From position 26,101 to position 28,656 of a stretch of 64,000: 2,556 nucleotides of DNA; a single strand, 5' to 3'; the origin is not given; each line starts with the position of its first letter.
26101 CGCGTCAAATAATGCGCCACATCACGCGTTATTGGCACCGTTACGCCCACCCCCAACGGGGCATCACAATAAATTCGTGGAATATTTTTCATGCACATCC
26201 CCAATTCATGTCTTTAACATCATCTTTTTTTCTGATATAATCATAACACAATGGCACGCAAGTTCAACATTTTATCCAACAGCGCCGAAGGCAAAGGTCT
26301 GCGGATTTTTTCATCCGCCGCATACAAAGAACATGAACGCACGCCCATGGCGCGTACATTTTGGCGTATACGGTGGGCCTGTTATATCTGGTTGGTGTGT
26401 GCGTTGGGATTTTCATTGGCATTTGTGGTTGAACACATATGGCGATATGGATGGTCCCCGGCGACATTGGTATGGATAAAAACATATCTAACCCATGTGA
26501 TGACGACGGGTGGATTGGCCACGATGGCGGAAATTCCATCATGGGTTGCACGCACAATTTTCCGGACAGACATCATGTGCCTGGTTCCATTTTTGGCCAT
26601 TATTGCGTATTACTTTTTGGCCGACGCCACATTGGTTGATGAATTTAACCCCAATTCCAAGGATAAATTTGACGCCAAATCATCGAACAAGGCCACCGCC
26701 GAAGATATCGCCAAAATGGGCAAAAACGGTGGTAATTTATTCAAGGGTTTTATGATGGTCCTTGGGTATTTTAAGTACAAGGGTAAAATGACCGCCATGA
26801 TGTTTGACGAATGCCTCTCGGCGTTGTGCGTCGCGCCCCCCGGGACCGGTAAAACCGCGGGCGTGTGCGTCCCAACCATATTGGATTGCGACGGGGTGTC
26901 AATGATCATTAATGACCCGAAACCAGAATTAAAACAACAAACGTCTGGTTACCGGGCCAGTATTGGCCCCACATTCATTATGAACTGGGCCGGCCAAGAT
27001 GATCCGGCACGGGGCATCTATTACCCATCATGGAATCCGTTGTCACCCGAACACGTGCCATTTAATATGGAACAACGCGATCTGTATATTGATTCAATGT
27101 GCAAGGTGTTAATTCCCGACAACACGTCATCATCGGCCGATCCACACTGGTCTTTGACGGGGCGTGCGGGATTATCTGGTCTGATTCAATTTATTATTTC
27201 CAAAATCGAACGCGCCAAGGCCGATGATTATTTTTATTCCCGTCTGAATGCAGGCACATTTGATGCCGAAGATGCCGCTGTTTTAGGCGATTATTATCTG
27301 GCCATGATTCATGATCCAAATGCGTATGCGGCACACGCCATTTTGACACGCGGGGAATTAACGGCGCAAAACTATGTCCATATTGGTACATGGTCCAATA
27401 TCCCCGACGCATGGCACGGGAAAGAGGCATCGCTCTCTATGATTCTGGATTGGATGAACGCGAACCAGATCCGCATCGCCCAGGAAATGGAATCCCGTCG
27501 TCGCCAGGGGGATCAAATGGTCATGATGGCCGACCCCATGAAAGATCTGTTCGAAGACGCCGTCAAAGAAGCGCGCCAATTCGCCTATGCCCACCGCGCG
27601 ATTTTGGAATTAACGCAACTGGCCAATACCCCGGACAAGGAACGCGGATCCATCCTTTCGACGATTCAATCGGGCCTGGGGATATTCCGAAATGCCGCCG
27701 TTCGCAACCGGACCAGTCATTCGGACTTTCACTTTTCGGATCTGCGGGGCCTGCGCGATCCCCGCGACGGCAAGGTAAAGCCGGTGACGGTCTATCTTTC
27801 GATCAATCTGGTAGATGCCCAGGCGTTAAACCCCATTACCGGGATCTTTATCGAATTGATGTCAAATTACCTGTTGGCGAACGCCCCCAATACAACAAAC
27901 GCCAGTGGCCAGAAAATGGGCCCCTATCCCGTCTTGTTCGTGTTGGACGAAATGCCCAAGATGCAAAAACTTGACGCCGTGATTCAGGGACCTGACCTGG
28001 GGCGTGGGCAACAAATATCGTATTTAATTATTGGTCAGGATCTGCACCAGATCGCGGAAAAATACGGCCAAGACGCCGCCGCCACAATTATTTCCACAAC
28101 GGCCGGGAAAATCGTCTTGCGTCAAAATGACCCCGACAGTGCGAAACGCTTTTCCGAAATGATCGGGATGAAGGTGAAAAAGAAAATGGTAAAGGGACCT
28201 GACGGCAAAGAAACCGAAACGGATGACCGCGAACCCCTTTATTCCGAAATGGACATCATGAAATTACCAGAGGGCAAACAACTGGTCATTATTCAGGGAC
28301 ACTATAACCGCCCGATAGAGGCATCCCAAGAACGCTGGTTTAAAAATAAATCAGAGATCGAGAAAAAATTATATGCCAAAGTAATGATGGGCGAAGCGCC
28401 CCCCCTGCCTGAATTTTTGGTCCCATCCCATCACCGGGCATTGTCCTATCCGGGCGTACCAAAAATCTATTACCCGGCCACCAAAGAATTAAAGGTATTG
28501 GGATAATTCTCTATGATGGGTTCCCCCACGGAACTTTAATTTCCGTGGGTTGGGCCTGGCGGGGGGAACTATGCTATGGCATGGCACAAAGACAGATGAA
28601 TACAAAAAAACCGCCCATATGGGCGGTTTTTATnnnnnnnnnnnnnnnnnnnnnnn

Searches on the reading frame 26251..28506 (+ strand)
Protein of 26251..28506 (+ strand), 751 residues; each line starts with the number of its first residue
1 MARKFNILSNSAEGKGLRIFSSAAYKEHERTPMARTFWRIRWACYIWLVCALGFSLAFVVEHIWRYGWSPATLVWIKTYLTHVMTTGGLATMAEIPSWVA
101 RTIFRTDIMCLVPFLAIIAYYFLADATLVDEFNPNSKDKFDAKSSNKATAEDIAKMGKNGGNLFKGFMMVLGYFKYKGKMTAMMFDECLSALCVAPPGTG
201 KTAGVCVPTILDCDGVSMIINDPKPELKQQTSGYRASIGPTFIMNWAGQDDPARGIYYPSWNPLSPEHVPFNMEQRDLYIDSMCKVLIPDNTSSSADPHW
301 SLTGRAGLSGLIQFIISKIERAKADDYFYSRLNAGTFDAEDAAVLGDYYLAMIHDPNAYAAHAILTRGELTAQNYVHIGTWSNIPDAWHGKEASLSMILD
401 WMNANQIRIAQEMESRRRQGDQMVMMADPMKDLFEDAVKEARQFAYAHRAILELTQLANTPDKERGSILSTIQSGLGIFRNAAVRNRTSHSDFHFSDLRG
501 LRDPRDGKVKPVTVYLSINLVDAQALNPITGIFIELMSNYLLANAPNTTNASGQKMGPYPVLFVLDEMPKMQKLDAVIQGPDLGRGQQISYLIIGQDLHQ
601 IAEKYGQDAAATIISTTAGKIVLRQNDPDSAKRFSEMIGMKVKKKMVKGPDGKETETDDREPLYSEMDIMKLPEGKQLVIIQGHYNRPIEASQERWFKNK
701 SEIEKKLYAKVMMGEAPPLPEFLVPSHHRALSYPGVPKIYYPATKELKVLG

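Call 16: search_protein_families(library=pfam, proteins=[window:26251-28506:+], max_evalue=0.001)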
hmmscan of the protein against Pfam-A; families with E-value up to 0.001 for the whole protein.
window:26251-28506:+ (751 aa): 3 families
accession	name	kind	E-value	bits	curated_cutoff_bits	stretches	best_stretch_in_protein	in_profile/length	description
PF02534.20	T4SS-DNA_transf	-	3.8e-49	168.2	20.1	2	445-701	203-450/468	Type IV secretory system Conjugative DNA transfer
PF12696.13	TraG-D_C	-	8.2e-19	68.2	22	1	560-673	1-125/126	TraM recognition site of TraD and TraG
PF10412.15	TrwB_AAD_bind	-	1.4e-16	60.8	20.5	1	455-642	158-327/387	Type IV secretion-system coupling protein DNA-binding domain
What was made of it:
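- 26251..28506 (+): VirD4-type type IV coupling protein, 751 aa. It is an orphan gene among housekeeping genes and the inferred partner ATPase of the same T4SS. Pfam T4SS-DNA_transf 3.8e-49, TraG-D_C 8e-19, TrwB_AAD_bind 1e-16 (call 16).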
